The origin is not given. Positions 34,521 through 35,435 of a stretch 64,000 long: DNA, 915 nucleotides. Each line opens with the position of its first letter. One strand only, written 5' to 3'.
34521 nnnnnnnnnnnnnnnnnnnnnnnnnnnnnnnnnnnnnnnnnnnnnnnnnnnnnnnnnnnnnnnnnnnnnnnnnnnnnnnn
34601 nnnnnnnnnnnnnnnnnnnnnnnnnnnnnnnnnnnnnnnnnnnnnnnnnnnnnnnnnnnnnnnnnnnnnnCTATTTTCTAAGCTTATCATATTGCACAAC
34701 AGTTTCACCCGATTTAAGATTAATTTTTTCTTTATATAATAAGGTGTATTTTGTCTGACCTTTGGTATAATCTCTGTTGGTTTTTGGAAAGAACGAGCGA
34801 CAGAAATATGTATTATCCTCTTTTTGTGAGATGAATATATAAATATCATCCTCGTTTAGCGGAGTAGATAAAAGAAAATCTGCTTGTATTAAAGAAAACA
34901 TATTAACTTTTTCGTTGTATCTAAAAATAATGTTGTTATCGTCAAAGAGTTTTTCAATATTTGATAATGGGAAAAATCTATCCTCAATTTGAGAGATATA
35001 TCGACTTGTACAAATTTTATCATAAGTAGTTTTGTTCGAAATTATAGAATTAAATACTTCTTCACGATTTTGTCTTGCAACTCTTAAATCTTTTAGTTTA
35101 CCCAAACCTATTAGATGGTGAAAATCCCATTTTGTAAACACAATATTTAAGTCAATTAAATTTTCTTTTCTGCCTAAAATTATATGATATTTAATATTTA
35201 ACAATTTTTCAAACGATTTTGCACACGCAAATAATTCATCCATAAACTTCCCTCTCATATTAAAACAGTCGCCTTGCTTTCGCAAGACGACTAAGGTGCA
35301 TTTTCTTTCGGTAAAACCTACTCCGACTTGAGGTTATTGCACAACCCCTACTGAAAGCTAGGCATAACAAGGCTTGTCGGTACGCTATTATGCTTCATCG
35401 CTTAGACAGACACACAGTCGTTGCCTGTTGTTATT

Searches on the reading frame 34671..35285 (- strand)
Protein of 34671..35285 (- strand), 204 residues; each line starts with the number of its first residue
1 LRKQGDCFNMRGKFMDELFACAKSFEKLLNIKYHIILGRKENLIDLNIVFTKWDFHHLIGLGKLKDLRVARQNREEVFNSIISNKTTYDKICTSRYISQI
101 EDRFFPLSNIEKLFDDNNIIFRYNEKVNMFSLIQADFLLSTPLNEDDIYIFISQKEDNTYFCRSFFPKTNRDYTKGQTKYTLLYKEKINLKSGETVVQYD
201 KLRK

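Call 7: search_protein_families(library=pfam, proteins=[window:34671-35285:-], max_evalue=0.01)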
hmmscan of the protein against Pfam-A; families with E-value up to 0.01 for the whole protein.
window:34671-35285:- (204 aa): 1 family
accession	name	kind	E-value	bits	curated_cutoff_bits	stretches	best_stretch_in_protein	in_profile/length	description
PF18813.6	PBECR4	-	6e-40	138.1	27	1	18-201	2-187/188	phage-Barnase-EndoU-ColicinE5/D-RelE like nuclease4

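Call 8: search_protein_families(library=ncbifam, proteins=[window:34671-35285:-], max_evalue=0.01)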
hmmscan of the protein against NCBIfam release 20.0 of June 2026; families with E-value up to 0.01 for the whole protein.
window:34671-35285:- (204 aa): 0 families

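Call 49: search_protein_families(library=padloc, proteins=[window:34671-35285:-], max_evalue=0.01)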
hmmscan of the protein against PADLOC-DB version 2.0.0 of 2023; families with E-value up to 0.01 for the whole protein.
window:34671-35285:- (204 aa): 0 families
